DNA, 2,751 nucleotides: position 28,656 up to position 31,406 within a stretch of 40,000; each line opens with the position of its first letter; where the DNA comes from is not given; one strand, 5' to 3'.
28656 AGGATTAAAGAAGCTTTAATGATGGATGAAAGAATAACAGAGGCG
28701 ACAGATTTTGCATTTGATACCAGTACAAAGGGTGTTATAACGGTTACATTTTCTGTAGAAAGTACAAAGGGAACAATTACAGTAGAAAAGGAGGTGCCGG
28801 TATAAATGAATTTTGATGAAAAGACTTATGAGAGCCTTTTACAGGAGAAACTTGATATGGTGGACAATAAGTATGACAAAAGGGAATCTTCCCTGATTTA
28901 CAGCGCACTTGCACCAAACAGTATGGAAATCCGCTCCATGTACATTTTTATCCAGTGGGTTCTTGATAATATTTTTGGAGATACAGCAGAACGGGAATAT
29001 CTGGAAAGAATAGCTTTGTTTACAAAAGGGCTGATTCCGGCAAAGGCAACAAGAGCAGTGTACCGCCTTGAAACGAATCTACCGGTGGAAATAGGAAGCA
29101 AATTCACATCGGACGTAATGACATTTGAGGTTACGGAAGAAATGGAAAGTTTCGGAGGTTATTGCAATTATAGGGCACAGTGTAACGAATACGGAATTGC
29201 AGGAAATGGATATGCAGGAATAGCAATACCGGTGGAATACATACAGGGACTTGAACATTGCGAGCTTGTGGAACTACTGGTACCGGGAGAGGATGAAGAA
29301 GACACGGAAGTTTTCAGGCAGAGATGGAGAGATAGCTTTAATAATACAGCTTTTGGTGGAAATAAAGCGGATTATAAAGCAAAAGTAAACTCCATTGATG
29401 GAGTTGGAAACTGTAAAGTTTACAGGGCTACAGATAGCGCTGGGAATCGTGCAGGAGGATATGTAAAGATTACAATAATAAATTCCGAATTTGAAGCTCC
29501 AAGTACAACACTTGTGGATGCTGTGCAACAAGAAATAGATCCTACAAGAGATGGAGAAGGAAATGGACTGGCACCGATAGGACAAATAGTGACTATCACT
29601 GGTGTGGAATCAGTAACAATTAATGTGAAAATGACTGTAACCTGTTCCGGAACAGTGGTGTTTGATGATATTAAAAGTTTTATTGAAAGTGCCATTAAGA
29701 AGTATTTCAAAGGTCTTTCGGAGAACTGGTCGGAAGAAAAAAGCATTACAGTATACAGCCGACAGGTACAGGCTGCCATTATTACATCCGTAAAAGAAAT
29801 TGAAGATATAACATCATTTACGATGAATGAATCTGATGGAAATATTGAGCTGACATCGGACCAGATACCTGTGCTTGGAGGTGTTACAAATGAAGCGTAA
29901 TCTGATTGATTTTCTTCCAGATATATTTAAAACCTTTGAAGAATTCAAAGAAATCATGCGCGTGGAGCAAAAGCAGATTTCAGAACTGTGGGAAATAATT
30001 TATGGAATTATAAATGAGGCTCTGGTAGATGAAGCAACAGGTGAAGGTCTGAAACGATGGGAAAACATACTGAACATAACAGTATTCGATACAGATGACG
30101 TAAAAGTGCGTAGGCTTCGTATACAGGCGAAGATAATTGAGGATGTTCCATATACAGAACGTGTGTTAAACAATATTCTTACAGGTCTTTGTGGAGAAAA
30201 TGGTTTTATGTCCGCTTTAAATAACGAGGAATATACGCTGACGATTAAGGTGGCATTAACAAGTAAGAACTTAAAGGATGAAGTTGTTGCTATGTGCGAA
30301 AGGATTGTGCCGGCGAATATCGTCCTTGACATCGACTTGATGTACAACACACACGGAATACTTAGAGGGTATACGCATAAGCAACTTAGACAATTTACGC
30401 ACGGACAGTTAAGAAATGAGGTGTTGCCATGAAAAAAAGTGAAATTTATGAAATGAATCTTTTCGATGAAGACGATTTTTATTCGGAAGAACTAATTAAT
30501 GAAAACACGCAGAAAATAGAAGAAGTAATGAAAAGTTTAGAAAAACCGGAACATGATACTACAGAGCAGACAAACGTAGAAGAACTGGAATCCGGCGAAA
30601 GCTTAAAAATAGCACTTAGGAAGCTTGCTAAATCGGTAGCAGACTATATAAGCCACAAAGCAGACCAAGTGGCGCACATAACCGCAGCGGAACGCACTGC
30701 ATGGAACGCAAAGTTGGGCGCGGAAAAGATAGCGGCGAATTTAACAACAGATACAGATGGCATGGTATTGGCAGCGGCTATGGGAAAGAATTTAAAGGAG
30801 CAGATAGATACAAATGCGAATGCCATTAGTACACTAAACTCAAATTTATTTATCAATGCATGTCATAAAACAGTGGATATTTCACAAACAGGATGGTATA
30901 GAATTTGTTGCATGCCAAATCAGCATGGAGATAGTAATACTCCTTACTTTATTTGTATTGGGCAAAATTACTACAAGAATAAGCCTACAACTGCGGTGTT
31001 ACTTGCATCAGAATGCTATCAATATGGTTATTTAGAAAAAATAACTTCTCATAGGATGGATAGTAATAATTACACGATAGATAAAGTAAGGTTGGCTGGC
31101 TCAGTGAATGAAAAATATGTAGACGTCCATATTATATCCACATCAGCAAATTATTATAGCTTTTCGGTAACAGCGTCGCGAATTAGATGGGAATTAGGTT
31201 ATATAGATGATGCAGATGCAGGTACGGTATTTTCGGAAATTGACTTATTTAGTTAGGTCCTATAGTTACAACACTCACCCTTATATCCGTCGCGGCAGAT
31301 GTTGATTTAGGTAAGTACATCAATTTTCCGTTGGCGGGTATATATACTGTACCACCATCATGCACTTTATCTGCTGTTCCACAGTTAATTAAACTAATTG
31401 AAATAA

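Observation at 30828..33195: Four-cassette tail-fibre shufflon with an embedded tyrosine recombinase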

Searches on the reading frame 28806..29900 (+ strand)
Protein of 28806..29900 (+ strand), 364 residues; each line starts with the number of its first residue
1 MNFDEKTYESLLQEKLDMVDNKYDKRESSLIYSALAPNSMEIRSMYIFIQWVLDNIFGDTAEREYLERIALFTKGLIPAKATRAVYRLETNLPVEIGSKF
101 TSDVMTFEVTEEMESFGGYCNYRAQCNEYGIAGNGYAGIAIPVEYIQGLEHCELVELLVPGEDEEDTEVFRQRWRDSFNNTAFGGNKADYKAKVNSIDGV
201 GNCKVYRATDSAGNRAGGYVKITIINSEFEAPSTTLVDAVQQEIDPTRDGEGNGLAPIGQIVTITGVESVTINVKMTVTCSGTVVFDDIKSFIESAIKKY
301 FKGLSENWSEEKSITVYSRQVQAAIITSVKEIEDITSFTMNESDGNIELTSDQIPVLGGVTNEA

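Call 6: search_protein_families(library=pfam, proteins=[window:28806-29900:+], max_evalue=0.01)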
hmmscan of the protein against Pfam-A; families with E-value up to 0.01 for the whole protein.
window:28806-29900:+ (364 aa): 1 family
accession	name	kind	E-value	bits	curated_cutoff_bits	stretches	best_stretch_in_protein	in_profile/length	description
PF04865.19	Baseplate_J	-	1.3e-45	156.2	21.1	1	63-307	2-243/255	Baseplate J-like protein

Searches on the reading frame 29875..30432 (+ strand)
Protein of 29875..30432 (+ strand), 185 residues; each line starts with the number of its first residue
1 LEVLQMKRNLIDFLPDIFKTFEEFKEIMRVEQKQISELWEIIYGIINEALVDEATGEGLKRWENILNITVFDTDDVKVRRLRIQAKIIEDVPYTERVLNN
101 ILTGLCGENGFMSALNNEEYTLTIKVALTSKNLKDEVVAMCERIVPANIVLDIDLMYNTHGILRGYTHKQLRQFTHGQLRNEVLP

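Call 6: search_protein_families(library=pfam, proteins=[window:29875-30432:+], max_evalue=0.01)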
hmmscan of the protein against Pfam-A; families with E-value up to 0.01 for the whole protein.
window:29875-30432:+ (185 aa): 1 family
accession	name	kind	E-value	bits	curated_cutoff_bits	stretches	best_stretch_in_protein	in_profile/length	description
PF10076.14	Phage_Mu_Gp48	-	1.3e-22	80.7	37.4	1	9-149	2-143/150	Bacteriophage Mu-like, Gp48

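Call 60: search_protein_families(library=phrogs, proteins=[window:29875-30432:+], max_evalue=0.001)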
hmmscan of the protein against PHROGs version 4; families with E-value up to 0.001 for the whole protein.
window:29875-30432:+ (185 aa): 3 families
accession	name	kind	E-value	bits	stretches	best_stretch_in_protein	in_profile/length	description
phrog_521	-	tail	1.5e-41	143.6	1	1-166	21-187/534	tail protein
phrog_19250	-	unknown function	4.3e-17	63.2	1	7-101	4-98/100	-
phrog_1160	-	tail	4e-08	33.4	1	8-90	18-103/528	baseplate protein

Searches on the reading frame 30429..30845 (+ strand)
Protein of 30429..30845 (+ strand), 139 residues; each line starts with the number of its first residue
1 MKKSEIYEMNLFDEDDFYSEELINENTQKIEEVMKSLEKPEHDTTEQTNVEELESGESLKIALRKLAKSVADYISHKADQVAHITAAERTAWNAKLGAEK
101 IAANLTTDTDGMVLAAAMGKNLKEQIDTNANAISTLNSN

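Call 13: find_homologous_proteins(query=window:30429-30845:+)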
Query seq(139 aa) (139 aa): 18 proteins with E <= 0.001 among 35 candidates.
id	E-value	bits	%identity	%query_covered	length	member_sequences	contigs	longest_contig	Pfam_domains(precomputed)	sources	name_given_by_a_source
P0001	3.9e-79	281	100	100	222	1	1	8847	-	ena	-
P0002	2.2e-62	227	80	100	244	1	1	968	-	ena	-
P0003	3.3e-60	220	78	100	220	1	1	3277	-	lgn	-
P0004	5.3e-58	213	76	100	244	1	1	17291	-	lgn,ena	-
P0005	2.9e-55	204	71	100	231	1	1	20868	PF22337.2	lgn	-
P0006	3.3e-55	204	72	100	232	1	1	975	-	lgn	-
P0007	4.9e-55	203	73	100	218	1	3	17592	-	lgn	-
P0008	3.8e-54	200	72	100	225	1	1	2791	-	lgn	-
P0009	5.6e-54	200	73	100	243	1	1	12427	-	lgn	-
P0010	9.5e-52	192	71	100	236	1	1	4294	-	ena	-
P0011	1.1e-49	186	69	100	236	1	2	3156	-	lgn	-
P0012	3.0e-48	181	68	100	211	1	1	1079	-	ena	-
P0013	1.4e-47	179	68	100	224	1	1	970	-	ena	-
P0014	1.8e-47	179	68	100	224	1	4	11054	-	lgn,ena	-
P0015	1.3e-39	153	77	76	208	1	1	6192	-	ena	-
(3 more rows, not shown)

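Call 15: find_encoding_contigs(protein=P0001, flank=10000, max_places=6)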
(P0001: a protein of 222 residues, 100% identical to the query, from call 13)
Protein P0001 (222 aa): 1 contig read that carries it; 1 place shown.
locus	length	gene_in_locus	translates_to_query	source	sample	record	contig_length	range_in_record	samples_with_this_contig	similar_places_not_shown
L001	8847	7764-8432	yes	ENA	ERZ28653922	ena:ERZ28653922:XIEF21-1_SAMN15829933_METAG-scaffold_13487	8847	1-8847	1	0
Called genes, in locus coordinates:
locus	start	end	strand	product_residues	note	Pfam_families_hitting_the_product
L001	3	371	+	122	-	?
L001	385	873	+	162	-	PF09393:DUF2001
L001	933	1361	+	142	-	PF08890:Phage_TAC_5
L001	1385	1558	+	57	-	-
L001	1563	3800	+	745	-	PF20155:TMP_3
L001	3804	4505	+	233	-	PF01476:LysM (weak)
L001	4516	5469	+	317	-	PF24032:YQBQ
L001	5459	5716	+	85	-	PF10844:DUF2577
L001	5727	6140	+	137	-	PF10934:Sheath_initiator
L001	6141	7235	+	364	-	PF26078:Baseplate_J_M, PF26079:Baseplate_J_C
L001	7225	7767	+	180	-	PF10076:Phage_Mu_Gp48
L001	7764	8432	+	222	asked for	-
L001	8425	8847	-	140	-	?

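Call 16: find_encoding_contigs(protein=P0009, flank=10000, max_places=4)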
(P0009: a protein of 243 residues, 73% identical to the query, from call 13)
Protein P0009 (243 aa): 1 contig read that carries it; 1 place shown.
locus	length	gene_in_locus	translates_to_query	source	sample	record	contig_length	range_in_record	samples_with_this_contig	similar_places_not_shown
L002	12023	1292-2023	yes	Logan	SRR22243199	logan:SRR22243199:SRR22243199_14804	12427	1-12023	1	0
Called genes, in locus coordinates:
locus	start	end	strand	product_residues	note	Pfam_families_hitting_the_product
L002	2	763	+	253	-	?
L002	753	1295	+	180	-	PF10076:Phage_Mu_Gp48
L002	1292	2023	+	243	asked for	-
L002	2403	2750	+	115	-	-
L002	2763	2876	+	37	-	-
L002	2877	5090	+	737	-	PF00657:Lipase_GDSL, PF13472:Lipase_GDSL_2, PF16255:Lipase_GDSL_lke (weak), PF07523:Big_3 (weak), PF13306:LRR_5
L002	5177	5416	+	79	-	PF10779:XhlA (weak)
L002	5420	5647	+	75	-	PF16945:Phage_r1t_holin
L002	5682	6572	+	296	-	PF00959:Phage_lysozyme, PF01471:PG_binding_1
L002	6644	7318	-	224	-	-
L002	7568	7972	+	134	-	PF04607:RelA_SpoT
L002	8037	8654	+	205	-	PF00849:PseudoU_synth_2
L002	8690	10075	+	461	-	PF01336:tRNA_anti-codon, PF00152:tRNA-synt_2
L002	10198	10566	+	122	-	-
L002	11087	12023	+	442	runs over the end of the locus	PF13173:AAA_14, PF13635:DUF4143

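Call 29: find_encoding_contigs(protein=P0005, flank=8000, max_places=3)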
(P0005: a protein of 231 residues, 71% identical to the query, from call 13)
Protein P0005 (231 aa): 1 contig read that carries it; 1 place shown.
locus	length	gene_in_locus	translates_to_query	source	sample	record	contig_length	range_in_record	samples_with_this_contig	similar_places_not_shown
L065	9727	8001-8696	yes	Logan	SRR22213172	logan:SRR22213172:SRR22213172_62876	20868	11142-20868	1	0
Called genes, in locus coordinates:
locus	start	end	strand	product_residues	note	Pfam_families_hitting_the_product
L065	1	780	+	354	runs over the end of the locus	PF04984:Phage_sheath_1, PF17482:Phage_sheath_1C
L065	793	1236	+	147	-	PF09393:DUF2001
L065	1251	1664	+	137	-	PF08890:Phage_TAC_5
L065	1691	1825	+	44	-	-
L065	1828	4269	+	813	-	PF10145:PhageMin_Tail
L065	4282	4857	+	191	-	PF23457:LysM2_NFP (faint)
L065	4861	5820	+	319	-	PF24032:YQBQ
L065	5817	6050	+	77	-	-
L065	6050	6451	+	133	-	PF10934:Sheath_initiator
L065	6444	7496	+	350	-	PF04865:Baseplate_J (faint), PF26078:Baseplate_J_M, PF26079:Baseplate_J_C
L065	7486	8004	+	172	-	PF10076:Phage_Mu_Gp48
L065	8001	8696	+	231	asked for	PF22337:Phage_fiber_rpt (faint)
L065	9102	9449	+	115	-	-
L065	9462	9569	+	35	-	-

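Call 30: find_encoding_contigs(protein=P0004, flank=8000, max_places=3)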
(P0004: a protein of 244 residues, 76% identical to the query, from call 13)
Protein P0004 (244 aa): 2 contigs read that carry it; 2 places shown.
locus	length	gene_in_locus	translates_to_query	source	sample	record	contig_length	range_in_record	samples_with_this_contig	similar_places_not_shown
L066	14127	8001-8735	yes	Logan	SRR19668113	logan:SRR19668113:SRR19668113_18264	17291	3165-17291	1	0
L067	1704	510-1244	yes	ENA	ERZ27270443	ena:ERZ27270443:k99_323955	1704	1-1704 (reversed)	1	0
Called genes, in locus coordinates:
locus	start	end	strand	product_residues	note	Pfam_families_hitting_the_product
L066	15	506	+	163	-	PF09393:DUF2001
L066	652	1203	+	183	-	PF14470:bPH_3 (weak), PF09851:SHOCT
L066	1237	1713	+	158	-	PF08890:Phage_TAC_5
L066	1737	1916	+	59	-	-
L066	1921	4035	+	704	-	PF20155:TMP_3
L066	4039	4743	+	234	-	PF01476:LysM (weak)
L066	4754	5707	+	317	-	PF24032:YQBQ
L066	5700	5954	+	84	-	PF10844:DUF2577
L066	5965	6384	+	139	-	PF10934:Sheath_initiator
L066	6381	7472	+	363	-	PF26078:Baseplate_J_M, PF26079:Baseplate_J_C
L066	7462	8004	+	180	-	PF10076:Phage_Mu_Gp48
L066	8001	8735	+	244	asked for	-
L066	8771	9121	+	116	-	-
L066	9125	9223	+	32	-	-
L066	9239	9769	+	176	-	-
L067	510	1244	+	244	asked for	-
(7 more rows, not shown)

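Call 31: find_encoding_contigs(protein=P0007, flank=8000, max_places=3)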
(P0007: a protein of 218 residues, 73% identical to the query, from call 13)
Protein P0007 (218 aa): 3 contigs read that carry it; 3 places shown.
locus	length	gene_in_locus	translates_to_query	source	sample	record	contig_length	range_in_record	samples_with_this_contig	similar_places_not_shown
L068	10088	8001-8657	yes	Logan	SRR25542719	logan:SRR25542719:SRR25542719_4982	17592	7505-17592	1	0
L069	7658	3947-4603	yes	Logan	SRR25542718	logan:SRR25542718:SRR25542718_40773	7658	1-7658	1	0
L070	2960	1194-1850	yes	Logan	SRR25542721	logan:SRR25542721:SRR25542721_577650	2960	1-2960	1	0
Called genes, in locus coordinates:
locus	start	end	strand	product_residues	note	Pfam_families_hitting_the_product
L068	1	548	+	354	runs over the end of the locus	PF04984:Phage_sheath_1, PF17482:Phage_sheath_1C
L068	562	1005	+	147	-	PF09393:DUF2001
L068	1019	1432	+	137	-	PF08890:Phage_TAC_5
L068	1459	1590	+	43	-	-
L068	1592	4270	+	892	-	PF27499:CsmB (faint), PF10145:PhageMin_Tail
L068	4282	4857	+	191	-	PF21821:Dit_like (weak)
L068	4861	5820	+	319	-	PF24032:YQBQ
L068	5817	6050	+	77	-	-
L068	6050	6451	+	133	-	PF10934:Sheath_initiator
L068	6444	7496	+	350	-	PF26078:Baseplate_J_M, PF26079:Baseplate_J_C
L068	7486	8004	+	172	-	PF10076:Phage_Mu_Gp48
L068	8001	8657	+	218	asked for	-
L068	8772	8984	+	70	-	-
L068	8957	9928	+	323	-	PF02899:Phage_int_SAM_1, PF13495:Phage_int_SAM_4, PF00589:Phage_integrase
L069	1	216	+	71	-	?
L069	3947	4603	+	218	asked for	-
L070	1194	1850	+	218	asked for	-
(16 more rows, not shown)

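Call 32: find_encoding_contigs(protein=P0014, flank=8000, max_places=4)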
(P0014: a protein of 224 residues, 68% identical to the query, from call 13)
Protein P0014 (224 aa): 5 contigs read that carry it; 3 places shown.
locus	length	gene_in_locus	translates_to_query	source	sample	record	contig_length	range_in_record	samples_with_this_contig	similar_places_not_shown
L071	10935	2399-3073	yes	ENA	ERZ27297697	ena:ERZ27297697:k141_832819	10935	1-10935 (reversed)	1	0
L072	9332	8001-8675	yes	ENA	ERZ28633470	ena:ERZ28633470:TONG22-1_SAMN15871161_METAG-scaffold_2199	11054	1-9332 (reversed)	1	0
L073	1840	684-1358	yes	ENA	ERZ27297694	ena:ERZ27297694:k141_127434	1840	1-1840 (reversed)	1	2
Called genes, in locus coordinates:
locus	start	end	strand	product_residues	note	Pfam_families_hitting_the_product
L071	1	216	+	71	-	?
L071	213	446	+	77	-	-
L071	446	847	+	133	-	PF10934:Sheath_initiator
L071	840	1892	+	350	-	PF26078:Baseplate_J_M, PF26079:Baseplate_J_C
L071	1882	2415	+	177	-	PF10076:Phage_Mu_Gp48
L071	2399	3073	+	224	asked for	-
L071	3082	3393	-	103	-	-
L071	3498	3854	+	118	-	-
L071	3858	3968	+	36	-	-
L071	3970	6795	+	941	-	PF07523:Big_3 (weak), PF13306:LRR_5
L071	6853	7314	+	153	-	PF05105:Phage_holin_4_1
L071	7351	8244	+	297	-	PF00959:Phage_lysozyme, PF01471:PG_binding_1 (weak)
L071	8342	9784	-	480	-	PF00239:Resolvase, PF07508:Recombinase, PF13408:Zn_ribbon_recom (faint)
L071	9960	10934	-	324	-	?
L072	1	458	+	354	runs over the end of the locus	PF04984:Phage_sheath_1, PF17482:Phage_sheath_1C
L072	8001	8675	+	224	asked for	-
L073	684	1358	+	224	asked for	-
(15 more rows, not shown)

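Call 60: search_protein_families(library=phrogs, proteins=[P0001, P0009], max_evalue=0.001)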
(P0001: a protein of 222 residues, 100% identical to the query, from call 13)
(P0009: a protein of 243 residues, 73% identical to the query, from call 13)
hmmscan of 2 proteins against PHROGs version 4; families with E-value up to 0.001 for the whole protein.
P0001 (222 aa): 4 families
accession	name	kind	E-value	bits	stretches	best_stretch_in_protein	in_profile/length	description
phrog_12754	-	unknown function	2.2e-06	27.9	1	15-141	12-142/579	-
phrog_27373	-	tail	6.3e-06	25.6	1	57-102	715-761/943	tail protein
phrog_7389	-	tail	4.1e-05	23.3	1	75-186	285-387/732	tail fiber protein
phrog_3285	-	tail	0.00016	21.6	1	31-110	191-275/491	minor tail protein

P0009 (243 aa): 2 families
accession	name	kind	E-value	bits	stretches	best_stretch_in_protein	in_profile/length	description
phrog_27373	-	tail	4.1e-05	22.9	1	67-102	724-761/943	tail protein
phrog_12754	-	unknown function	0.00051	20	0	15-98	12-93/579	-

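Call 70: predict_structure(alignment_id=A1)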
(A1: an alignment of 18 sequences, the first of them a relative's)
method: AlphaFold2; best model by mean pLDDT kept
length: 243 residues; sequences in the alignment: 18
mean_pLDDT: 44.0   pTM: 0.35
mean pLDDT of the five models: 44.0, 43.6, 43.6, 41.0, 38.2
residues with pLDDT >= 90: 0; 70-90: 17; 50-70: 40; < 50: 186
segments of 3 or more residues with pLDDT < 50: 1-85, 87-136, 151-158, 169-171, 178-200, 208-211, 232-243
pLDDT, mean of each block of 10 residues (from residue 1): 28 33 37 32 30 35 44 43 43 39 34 34 42 49 72 45 57 50 43 45 55 65 67 38 27
secondary structure, 60 per line:
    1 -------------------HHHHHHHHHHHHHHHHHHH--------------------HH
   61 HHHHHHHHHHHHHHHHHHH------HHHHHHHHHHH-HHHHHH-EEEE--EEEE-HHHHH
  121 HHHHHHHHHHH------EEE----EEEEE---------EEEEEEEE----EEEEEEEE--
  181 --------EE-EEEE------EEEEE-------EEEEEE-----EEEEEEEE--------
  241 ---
elements in order: H20-38 H59-79 H86-96 H98-103 E105-108 E111-114 H116-131 E138-140 E145-149 E159-166 E171-178 E192-195 E202-206 E214-219 E225-232

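Call 72: find_encoding_contigs(protein=P0003, flank=5000, max_places=3)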
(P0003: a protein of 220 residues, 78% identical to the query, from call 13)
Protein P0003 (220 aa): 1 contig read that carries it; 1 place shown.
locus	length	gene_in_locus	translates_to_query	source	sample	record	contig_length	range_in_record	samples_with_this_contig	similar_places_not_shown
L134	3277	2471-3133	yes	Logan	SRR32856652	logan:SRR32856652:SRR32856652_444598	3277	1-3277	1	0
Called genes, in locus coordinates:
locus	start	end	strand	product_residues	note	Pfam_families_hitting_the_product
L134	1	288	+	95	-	?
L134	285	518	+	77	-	-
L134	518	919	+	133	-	PF10934:Sheath_initiator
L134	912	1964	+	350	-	PF26078:Baseplate_J_M, PF26079:Baseplate_J_C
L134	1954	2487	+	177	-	PF10076:Phage_Mu_Gp48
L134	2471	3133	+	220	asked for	-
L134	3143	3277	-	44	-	?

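Call 73: find_encoding_contigs(protein=P0015, flank=6000, max_places=3)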
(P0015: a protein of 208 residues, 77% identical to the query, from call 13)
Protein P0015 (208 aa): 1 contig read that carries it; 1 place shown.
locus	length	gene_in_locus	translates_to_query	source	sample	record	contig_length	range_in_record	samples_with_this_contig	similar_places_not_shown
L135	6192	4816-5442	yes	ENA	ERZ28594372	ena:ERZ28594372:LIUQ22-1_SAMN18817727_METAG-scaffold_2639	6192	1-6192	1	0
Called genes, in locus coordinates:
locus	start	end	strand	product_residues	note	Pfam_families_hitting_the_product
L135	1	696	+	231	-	?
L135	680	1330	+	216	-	PF21821:Dit_like (weak)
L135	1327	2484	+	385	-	PF24032:YQBQ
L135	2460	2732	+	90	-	-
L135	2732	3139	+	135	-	PF10934:Sheath_initiator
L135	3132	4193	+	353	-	PF26078:Baseplate_J_M, PF26079:Baseplate_J_C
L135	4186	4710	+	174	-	PF10076:Phage_Mu_Gp48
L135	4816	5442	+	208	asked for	-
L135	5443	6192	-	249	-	?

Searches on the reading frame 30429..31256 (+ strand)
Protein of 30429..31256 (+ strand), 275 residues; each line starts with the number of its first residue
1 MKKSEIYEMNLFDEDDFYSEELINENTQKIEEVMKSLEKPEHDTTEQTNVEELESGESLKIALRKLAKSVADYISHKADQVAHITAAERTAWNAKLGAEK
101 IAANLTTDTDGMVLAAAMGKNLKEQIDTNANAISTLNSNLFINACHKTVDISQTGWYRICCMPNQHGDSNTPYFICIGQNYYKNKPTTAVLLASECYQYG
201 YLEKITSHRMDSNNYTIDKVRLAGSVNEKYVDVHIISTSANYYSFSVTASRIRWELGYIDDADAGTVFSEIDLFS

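Call 6: search_protein_families(library=pfam, proteins=[window:30429-31256:+], max_evalue=0.01)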
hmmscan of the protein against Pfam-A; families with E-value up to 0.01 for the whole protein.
window:30429-31256:+ (275 aa): 1 family
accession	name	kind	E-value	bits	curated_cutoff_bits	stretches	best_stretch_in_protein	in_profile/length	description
PF22337.1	Phage_fiber_rpt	-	0.00044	20.3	27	1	104-132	4-32/34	Phage tail fiber repeats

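Call 26: find_encoding_contigs(protein=window:30429-31256:+, flank=6000, max_places=10)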
Protein window:30429-31256:+ (275 aa): no gene with exactly this product is on record in the collection.

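Call 35: search_protein_families(library=ncbifam, proteins=[window:30429-31256:+], max_evalue=0.001)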
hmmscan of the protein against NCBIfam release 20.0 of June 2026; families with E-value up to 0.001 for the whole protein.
window:30429-31256:+ (275 aa): 0 families
